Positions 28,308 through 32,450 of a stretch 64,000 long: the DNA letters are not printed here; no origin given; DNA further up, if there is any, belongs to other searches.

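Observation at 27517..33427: A single 1280-aa ORF fuses an MMPL-type exporter, a PlsC-type acyltransferase and a SAM methyltransferase, in an operon with a fatty acid hydroxylase-family enzyme and divergent from a PF14907-like nucleotidyltransferase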

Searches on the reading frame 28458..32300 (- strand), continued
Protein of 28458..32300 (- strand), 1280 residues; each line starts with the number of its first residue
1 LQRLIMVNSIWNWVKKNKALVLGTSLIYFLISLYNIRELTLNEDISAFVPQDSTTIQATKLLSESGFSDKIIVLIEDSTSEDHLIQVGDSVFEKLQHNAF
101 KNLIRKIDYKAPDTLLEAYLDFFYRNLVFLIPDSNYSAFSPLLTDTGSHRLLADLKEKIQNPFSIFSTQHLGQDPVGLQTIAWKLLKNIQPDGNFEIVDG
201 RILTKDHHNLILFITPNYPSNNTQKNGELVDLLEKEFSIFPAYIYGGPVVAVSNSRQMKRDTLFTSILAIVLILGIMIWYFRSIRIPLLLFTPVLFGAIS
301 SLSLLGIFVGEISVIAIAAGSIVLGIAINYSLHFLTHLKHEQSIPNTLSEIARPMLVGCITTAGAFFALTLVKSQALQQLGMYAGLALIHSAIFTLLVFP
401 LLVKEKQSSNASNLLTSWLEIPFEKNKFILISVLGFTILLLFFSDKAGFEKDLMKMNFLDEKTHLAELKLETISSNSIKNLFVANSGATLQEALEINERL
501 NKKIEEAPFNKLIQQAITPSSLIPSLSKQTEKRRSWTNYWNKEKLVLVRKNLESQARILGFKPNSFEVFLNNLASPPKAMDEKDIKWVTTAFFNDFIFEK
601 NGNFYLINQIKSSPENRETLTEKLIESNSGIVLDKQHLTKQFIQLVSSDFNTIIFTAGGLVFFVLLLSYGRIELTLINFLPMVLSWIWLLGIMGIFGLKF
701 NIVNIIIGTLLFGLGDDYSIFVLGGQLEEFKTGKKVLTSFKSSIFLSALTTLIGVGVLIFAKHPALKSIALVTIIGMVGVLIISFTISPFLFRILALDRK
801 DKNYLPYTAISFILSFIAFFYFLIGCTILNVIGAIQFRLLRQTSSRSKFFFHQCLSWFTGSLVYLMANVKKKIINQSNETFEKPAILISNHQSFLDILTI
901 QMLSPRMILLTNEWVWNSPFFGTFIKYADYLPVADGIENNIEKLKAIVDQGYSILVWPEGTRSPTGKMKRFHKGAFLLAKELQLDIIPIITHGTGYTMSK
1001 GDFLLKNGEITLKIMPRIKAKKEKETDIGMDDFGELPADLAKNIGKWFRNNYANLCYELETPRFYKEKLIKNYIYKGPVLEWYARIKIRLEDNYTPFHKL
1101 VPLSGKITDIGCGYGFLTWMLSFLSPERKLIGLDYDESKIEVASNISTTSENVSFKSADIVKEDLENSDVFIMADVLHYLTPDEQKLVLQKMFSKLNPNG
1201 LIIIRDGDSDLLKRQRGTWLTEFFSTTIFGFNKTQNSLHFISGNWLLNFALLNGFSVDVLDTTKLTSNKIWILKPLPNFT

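Call 11: find_encoding_contigs(protein=P0017, flank=10000, max_places=2)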
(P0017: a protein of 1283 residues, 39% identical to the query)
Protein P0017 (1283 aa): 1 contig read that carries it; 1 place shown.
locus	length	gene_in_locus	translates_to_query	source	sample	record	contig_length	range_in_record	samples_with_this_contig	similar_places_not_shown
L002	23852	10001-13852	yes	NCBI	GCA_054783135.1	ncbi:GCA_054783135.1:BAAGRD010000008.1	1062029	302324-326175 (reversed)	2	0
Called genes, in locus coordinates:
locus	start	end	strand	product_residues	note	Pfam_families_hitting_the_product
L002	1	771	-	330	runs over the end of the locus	PF13593:SBF_like, PF01758:SBF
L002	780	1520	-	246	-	PF00005:ABC_tran, PF13304:AAA_21 (faint)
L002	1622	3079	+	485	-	PF04536:TPM_phosphatase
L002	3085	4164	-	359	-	PF14399:BtrH_N, PF16169:DUF4872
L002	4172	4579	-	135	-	-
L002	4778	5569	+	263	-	PF01734:Patatin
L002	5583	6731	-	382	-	PF00108:Thiolase_N (faint), PF08541:ACP_syn_III_C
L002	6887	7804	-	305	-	-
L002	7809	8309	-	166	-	-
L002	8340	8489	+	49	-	-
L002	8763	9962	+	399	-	PF00535:Glycos_transf_2, PF09835:DUF2062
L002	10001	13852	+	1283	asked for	PF03176:MMPL, PF01553:Acyltransferase, PF05175:MTS (weak), PF08241:Methyltransf_11, PF08242:Methyltransf_12, PF13489:Methyltransf_23, PF13649:Methyltransf_25, PF13847:Methyltransf_31, +1 more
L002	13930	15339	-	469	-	PF13205:Big_5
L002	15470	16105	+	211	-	PF14520:HHH_5 (weak), PF21176:RecR_HhH, PF02132:RecR_ZnF, PF01751:Toprim (weak), PF13662:Toprim_4, PF21175:RecR_C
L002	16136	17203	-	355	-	PF03462:PCRF, PF00472:RF-1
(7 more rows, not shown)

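Call 12: find_encoding_contigs(protein=P0016, flank=10000, max_places=1)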
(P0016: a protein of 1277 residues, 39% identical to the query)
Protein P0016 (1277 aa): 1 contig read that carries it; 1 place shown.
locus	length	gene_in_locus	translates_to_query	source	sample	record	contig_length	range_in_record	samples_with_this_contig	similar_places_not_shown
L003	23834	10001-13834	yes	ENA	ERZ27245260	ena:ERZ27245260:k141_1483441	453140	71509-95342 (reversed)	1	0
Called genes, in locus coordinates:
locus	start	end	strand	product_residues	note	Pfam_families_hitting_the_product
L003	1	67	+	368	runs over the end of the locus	PF00109:ketoacyl-synt, PF08545:ACP_syn_III (weak), PF02801:Ketoacyl-synt_C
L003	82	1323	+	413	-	PF00070:Pyr_redox (faint), PF00890:FAD_binding_2 (weak), PF01266:DAO (faint), PF01494:FAD_binding_3, PF03486:HI0933_like (faint), PF04820:Trp_halogenase, PF12831:FAD_oxidored, PF04820:Trp_halogenase, +1 more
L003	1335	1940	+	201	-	-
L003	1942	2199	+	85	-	PF00550:PP-binding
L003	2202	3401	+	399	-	PF00109:ketoacyl-synt, PF00108:Thiolase_N (weak), PF02801:Ketoacyl-synt_C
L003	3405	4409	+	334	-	PF13723:Ketoacyl-synt_2 (weak)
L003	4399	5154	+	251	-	PF01522:Polysacc_deac_1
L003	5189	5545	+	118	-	PF05635:23S_rRNA_IVP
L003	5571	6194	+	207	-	PF03548:LolA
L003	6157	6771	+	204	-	-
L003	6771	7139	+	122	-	PF22818:ApeI-like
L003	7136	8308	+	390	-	PF00535:Glycos_transf_2, PF09835:DUF2062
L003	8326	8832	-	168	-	-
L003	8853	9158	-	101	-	-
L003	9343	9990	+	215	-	PF18762:Kinase-PolyVal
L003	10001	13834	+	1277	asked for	PF01553:Acyltransferase, PF05175:MTS, PF05401:NodS, PF08241:Methyltransf_11, PF08242:Methyltransf_12, PF13489:Methyltransf_23, PF13649:Methyltransf_25, PF13847:Methyltransf_31, +2 more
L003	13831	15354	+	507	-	PF00890:FAD_binding_2, PF01266:DAO (weak), PF01494:FAD_binding_3 (faint), PF01946:Thi4 (weak), PF12831:FAD_oxidored (weak), PF13450:NAD_binding_8, PF01593:Amino_oxidase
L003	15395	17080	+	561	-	PF03417:AAT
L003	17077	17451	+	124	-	PF01648:ACPS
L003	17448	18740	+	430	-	PF00501:AMP-binding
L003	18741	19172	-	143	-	-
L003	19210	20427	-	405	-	PF04116:FA_hydroxylase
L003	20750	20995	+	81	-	-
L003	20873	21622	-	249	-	-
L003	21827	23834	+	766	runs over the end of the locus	PF17678:Glyco_hydro_92N, PF07971:Glyco_hydro_92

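Call 13: find_encoding_contigs(protein=P0065, flank=10000, max_places=1)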
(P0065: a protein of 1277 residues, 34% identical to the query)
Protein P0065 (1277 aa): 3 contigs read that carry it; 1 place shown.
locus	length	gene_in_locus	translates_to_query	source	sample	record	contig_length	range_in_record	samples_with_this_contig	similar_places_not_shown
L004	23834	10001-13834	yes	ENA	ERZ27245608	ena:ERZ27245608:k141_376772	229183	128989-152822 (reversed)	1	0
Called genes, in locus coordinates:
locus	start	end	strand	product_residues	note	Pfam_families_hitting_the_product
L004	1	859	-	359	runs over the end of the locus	PF00149:Metallophos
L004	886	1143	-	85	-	PF00550:PP-binding (faint)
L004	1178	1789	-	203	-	-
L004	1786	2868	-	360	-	PF00109:ketoacyl-synt, PF08545:ACP_syn_III (weak), PF02801:Ketoacyl-synt_C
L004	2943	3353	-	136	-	PF13279:4HBT_2, PF03061:4HBT (weak)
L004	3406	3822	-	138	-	PF22817:ApeP-like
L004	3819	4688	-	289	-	PF03279:Lip_A_acyltrans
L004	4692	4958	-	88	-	PF00550:PP-binding (weak)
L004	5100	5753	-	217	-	PF00106:adh_short, PF01370:Epimerase, PF13561:adh_short_C2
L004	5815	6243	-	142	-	PF01641:SelR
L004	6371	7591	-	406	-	PF00109:ketoacyl-synt, PF02801:Ketoacyl-synt_C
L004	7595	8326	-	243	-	PF00106:adh_short, PF08659:KR, PF13561:adh_short_C2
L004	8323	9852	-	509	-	PF00221:Lyase_aromatic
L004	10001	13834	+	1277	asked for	PF03176:MMPL, PF01553:Acyltransferase, PF00891:Methyltransf_2, PF05175:MTS, PF08241:Methyltransf_11, PF08242:Methyltransf_12, PF13489:Methyltransf_23, PF13649:Methyltransf_25, +3 more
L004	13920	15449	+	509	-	PF00890:FAD_binding_2, PF01266:DAO (weak), PF12831:FAD_oxidored (faint), PF13450:NAD_binding_8, PF01593:Amino_oxidase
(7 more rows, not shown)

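Call 14: find_encoding_contigs(protein=P0024, flank=10000, max_places=1)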
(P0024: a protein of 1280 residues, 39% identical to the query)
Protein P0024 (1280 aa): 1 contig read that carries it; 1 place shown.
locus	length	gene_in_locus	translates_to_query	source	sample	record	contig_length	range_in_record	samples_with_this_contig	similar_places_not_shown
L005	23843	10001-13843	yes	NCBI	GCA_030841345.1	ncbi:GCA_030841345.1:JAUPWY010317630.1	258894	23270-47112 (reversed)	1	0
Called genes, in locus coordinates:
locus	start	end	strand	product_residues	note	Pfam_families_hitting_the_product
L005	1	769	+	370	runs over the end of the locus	PF00109:ketoacyl-synt, PF08545:ACP_syn_III (weak), PF02801:Ketoacyl-synt_C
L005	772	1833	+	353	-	PF21212:Dimerisation2-like_dom, PF00891:Methyltransf_2, PF13489:Methyltransf_23, PF05891:Methyltransf_PK (faint), PF08242:Methyltransf_12, PF13649:Methyltransf_25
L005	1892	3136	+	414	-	PF00070:Pyr_redox (faint), PF00890:FAD_binding_2 (faint), PF01266:DAO (faint), PF01494:FAD_binding_3, PF04820:Trp_halogenase, PF07992:Pyr_redox_2, PF12831:FAD_oxidored, PF04820:Trp_halogenase, +1 more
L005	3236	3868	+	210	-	-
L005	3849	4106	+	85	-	PF00550:PP-binding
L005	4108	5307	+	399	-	PF00109:ketoacyl-synt, PF00108:Thiolase_N (weak), PF02801:Ketoacyl-synt_C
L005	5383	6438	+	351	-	PF00109:ketoacyl-synt, PF13723:Ketoacyl-synt_2 (weak)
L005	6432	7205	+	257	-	PF01522:Polysacc_deac_1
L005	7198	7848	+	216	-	PF03548:LolA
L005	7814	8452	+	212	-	-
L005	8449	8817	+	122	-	PF07977:FabA (weak), PF22818:ApeI-like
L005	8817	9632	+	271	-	PF00535:Glycos_transf_2, PF13641:Glyco_tranf_2_3 (weak)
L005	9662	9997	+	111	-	PF09835:DUF2062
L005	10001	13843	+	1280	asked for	PF03176:MMPL (faint), PF01553:Acyltransferase, PF05175:MTS, PF08241:Methyltransf_11, PF08242:Methyltransf_12, PF13489:Methyltransf_23, PF13649:Methyltransf_25, PF13847:Methyltransf_31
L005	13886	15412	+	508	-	PF00890:FAD_binding_2, PF01266:DAO (weak), PF01593:Amino_oxidase, PF01946:Thi4 (weak), PF03486:HI0933_like (faint), PF07992:Pyr_redox_2 (faint), PF12831:FAD_oxidored (weak), PF13450:NAD_binding_8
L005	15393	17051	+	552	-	PF03417:AAT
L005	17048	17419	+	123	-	PF01648:ACPS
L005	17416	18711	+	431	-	PF00501:AMP-binding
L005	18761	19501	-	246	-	PF25994:HH_AprE (weak)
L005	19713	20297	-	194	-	-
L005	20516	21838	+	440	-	PF13088:BNR_2 (faint), PF15902:Sortilin-Vps10 (faint), PF24316:Tli3 (faint)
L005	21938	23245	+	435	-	PF05221:AdoHcyase, PF02826:2-Hacid_dh_C, PF00670:AdoHcyase_NAD, PF07991:KARI_N (weak), PF13241:NAD_binding_7 (weak)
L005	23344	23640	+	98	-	-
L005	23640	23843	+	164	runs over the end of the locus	-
